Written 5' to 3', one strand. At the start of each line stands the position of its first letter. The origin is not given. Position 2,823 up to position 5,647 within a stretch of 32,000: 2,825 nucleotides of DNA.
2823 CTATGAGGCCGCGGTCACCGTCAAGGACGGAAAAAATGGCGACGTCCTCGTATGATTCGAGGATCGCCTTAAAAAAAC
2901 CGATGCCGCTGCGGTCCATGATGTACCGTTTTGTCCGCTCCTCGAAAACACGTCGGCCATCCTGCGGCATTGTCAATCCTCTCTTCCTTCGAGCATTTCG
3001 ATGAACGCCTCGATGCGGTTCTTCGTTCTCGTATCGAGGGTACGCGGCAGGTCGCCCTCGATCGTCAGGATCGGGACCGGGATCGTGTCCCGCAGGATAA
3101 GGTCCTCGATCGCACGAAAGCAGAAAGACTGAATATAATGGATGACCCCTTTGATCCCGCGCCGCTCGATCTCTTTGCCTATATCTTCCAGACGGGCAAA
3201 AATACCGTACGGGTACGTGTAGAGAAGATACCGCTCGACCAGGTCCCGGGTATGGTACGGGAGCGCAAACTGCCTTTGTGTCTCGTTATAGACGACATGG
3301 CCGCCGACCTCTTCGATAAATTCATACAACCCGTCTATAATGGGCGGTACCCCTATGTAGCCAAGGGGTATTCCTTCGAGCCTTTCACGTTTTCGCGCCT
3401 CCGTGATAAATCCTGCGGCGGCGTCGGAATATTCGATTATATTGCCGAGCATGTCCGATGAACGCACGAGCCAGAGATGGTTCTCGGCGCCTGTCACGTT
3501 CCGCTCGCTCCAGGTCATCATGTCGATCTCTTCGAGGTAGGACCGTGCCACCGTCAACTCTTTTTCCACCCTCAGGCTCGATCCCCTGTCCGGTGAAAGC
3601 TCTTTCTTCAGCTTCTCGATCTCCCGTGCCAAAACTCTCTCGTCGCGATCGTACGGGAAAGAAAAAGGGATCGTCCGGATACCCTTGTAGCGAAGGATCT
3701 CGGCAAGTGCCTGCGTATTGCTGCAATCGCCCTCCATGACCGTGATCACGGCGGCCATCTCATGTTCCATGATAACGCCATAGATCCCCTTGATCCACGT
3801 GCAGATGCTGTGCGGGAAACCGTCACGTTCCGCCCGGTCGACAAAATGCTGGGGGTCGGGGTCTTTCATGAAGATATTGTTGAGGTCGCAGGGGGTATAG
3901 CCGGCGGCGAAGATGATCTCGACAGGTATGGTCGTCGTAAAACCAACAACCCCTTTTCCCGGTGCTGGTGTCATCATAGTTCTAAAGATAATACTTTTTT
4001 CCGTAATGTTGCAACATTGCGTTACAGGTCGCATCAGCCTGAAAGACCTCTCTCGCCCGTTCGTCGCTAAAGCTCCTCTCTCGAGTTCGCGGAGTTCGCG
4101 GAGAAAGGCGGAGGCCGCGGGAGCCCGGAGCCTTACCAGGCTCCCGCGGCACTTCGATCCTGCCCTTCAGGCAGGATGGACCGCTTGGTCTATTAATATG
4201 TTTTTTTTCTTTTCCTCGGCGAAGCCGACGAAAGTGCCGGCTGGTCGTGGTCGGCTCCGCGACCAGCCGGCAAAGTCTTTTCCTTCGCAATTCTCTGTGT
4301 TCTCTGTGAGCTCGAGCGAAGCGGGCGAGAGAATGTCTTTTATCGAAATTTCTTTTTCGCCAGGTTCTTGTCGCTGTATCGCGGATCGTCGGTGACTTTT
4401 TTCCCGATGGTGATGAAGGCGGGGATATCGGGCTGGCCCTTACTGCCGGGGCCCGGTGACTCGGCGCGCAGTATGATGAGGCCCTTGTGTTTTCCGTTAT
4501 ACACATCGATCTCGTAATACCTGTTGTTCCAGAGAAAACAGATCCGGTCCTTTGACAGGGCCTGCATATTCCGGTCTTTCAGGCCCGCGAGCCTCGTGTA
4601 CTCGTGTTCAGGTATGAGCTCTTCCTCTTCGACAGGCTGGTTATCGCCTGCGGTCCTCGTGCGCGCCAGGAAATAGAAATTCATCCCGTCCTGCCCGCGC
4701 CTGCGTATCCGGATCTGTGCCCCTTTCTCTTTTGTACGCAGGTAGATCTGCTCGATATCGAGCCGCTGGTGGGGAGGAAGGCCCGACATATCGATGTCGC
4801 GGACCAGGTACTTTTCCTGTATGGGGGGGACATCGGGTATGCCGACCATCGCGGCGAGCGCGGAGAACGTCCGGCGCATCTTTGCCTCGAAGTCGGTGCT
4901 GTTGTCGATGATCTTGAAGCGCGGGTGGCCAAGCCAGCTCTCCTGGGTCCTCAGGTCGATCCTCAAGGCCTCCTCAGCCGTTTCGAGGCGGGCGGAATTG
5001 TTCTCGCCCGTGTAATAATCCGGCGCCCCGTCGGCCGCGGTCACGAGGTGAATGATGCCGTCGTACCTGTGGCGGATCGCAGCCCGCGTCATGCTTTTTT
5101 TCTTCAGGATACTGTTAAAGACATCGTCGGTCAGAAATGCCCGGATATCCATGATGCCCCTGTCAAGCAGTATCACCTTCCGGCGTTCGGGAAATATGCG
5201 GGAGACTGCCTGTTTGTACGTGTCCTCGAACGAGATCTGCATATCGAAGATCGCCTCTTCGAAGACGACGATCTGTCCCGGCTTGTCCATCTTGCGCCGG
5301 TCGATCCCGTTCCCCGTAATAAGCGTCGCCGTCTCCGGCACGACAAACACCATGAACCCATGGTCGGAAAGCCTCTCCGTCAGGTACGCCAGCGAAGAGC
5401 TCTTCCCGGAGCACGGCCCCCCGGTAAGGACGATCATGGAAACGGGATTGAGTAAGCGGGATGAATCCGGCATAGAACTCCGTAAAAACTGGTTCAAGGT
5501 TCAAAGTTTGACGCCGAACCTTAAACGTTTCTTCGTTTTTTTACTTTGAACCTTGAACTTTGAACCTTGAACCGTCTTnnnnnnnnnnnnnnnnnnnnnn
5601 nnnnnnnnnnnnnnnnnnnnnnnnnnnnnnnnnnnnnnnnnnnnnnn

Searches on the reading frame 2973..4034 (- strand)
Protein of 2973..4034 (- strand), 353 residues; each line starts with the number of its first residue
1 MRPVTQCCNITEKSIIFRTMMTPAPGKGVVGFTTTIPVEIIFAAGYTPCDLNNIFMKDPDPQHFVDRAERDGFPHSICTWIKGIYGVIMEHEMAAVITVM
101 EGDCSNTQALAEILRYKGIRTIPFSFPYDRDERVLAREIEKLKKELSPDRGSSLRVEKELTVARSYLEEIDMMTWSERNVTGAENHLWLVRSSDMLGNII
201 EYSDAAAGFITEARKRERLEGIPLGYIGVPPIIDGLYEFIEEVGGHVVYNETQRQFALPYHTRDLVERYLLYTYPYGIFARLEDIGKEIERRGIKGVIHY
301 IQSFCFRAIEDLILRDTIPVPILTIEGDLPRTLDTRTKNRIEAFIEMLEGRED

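Call 41: search_protein_families(library=ncbifam, proteins=[window:2973-4034:-], max_evalue=0.00001)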
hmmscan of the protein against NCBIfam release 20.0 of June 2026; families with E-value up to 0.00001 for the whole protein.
window:2973-4034:- (353 aa): 1 family
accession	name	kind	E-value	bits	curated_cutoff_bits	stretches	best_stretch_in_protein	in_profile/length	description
NF040772.1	double_cubane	equivalog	4.1e-12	45.8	350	1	17-348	10-372/372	double-cubane-cluster-containing anaerobic reductase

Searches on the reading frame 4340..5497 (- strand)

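Call 34: search_protein_families(library=pfam, proteins=[window:4340-5497:-])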
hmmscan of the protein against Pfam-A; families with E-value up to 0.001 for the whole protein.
window:4340-5497:- (385 aa): 1 family
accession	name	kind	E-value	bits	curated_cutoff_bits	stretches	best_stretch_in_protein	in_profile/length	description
PF13521.12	AAA_28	-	1.2e-19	71.6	27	1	22-205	2-163/164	AAA domain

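Call 41: search_protein_families(library=ncbifam, proteins=[window:4340-5497:-], max_evalue=0.00001)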
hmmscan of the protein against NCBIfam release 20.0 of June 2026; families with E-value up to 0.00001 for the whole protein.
window:4340-5497:- (385 aa): 0 families
